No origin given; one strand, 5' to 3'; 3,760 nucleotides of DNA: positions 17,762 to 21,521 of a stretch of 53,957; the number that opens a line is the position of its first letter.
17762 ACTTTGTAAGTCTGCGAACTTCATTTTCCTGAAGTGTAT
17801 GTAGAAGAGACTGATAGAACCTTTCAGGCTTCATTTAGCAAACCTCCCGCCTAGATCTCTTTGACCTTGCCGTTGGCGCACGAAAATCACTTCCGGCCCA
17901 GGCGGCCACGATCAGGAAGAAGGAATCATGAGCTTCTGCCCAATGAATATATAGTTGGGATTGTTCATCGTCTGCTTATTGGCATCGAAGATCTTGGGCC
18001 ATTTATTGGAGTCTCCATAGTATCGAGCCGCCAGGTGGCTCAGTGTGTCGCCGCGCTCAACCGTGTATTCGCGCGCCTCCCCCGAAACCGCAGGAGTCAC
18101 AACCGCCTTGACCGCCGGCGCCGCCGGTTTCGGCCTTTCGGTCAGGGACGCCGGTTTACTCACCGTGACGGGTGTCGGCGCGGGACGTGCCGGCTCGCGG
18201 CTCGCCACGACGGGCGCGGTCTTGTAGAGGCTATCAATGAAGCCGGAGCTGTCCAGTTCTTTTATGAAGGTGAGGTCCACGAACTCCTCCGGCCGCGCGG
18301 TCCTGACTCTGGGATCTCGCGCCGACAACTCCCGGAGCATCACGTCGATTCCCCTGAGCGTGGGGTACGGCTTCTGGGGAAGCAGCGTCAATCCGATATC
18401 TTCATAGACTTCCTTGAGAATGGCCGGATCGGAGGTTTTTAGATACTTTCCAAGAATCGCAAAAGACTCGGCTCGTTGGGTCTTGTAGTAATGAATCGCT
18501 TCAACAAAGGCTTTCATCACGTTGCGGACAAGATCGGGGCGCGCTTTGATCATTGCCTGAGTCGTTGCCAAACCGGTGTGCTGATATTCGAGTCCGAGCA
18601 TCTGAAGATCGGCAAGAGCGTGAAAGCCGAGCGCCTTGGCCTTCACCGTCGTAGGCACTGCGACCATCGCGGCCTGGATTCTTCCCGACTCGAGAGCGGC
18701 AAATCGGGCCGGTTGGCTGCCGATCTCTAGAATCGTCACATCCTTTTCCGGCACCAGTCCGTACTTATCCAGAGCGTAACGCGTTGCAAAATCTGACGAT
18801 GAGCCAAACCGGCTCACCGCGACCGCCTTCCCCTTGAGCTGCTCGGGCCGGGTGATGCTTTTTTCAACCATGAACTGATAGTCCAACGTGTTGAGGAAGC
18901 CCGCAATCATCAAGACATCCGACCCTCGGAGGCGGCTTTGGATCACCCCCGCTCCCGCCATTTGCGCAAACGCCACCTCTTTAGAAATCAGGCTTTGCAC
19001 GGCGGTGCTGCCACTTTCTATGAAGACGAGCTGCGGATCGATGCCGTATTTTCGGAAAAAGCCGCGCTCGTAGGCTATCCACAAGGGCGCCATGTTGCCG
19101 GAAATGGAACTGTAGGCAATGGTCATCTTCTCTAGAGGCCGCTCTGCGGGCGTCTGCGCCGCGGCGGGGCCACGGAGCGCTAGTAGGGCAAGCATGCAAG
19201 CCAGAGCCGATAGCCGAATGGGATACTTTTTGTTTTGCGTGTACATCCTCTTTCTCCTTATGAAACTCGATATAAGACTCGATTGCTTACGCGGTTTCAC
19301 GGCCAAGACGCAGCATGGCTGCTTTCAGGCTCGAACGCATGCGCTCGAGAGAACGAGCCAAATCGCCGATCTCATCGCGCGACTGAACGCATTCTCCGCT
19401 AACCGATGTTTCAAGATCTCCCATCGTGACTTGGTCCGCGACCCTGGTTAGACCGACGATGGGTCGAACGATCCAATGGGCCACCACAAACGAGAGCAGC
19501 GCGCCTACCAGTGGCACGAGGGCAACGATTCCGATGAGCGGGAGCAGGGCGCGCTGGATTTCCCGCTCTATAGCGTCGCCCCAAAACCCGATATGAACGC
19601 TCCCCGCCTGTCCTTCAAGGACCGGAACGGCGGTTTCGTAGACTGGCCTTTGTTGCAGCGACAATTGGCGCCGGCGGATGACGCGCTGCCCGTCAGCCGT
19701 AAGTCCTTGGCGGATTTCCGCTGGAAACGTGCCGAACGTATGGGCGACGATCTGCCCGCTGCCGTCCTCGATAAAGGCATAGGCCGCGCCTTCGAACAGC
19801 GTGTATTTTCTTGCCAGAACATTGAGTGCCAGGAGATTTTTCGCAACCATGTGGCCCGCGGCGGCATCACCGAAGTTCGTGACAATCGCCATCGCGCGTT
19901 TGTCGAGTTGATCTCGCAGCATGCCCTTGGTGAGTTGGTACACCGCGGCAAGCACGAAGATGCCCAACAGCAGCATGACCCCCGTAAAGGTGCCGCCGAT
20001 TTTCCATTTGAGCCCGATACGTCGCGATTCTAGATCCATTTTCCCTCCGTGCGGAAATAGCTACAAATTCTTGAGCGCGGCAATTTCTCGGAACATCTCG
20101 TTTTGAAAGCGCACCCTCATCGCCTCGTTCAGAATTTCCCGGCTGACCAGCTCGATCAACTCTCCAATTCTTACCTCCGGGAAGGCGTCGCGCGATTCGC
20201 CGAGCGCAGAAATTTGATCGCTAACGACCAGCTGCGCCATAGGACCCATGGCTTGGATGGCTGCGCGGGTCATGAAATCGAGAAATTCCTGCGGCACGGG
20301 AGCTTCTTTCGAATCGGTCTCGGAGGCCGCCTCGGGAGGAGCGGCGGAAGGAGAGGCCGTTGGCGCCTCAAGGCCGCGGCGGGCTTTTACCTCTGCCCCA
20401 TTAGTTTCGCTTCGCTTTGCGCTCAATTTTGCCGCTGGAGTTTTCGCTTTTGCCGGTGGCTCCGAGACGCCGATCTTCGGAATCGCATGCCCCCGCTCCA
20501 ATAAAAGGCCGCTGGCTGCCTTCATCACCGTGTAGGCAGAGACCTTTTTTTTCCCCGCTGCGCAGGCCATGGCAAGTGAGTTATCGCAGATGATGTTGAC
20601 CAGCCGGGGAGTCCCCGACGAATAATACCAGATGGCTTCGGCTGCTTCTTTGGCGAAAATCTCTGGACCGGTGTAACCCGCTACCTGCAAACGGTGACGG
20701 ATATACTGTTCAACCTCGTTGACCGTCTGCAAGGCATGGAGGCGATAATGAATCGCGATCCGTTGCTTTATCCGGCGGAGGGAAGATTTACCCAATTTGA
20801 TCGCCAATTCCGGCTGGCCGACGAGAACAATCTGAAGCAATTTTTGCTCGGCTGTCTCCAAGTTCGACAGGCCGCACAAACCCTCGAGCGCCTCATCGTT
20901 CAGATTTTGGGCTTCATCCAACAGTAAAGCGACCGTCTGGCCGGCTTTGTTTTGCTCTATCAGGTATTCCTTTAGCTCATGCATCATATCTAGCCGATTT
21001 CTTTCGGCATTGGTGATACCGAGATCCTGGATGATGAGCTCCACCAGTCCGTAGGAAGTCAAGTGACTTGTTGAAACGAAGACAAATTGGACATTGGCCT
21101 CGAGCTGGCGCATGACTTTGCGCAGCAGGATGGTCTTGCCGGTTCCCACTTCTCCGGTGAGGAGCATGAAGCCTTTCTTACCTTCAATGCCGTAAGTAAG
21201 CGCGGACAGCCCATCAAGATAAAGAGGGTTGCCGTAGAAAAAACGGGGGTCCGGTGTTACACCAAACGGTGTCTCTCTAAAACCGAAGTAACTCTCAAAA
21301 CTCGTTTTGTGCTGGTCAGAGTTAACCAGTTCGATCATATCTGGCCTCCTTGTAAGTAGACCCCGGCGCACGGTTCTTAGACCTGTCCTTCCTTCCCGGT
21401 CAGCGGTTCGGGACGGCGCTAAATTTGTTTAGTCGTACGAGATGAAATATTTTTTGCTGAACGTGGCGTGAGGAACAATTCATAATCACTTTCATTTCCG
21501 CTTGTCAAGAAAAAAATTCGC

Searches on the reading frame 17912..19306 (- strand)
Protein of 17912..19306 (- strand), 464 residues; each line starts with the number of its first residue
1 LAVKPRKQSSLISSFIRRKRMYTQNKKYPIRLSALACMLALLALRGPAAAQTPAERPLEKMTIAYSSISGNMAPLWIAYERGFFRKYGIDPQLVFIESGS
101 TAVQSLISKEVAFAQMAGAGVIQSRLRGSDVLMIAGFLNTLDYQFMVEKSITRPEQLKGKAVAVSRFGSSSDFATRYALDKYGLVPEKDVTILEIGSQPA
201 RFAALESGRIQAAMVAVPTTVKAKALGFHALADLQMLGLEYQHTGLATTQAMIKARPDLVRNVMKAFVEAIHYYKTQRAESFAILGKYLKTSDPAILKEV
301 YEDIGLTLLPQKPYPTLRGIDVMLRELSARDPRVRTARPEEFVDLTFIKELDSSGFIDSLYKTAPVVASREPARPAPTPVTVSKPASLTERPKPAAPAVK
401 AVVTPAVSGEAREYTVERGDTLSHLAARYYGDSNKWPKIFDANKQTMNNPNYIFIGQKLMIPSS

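Call 35: search_protein_families(library=pfam, proteins=[window:17912-19306:-], max_evalue=0.00001)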
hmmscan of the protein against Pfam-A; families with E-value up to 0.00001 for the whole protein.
window:17912-19306:- (464 aa): 4 families
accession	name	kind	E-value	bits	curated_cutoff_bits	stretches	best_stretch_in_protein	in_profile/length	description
PF09084.16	NMT1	-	2.5e-23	83.6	20.5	1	71-275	3-210/216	NMT1/THI5 like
PF13379.11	NMT1_2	-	8.2e-20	72.1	24.7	1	57-277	4-241/252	NMT1-like family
PF01476.26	LysM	-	2e-09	37.7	20.9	1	414-462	1-43/43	LysM domain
PF12974.12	Phosphonate-bd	-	2.7e-06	27.4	27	1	86-237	26-184/242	ABC transporter, phosphonate, periplasmic substrate-binding protein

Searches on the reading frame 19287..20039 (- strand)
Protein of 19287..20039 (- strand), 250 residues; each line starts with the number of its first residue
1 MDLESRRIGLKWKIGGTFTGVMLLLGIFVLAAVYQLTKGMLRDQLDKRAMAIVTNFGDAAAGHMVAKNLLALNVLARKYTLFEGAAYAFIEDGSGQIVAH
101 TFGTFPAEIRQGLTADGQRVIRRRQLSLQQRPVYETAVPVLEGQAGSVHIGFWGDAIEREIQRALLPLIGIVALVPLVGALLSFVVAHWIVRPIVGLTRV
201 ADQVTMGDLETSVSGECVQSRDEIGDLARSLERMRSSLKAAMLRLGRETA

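Call 35: search_protein_families(library=pfam, proteins=[window:19287-20039:-], max_evalue=0.00001)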
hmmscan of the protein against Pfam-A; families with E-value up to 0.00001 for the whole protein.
window:19287-20039:- (250 aa): 2 families
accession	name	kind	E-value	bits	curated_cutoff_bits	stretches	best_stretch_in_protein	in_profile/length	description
PF00672.30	HAMP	-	6.1e-12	46.1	25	1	185-239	1-52/53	HAMP domain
PF17203.10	sCache_3_2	-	1.1e-07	32.5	28.4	1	40-164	5-138/140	Single cache domain 3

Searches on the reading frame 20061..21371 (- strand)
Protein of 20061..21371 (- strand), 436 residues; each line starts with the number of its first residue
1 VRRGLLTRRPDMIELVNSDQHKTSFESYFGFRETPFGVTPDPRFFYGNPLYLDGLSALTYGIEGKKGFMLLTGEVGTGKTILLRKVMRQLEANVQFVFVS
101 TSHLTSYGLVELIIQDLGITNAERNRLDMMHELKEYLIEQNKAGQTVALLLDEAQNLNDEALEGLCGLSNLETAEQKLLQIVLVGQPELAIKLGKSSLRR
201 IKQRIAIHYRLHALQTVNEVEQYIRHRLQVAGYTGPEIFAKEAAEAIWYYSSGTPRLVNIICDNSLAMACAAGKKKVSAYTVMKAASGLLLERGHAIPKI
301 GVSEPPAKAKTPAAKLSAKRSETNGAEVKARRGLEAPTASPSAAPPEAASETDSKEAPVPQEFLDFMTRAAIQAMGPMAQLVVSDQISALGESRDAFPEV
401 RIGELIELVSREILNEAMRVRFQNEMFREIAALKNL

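Call 35: search_protein_families(library=pfam, proteins=[window:20061-21371:-], max_evalue=0.00001)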
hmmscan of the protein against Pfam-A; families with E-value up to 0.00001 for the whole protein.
window:20061-21371:- (436 aa): 3 families
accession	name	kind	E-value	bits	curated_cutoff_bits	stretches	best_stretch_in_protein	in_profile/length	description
PF13401.12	AAA_22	-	8.2e-25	88.1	27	1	65-190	4-127/130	AAA domain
PF13191.12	AAA_16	-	9.4e-09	36.4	32.6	1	63-178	21-164/167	AAA ATPase domain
PF00004.35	AAA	-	6.7e-06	27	21.2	0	69-161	1-73/131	ATPase family associated with various cellular activities (AAA)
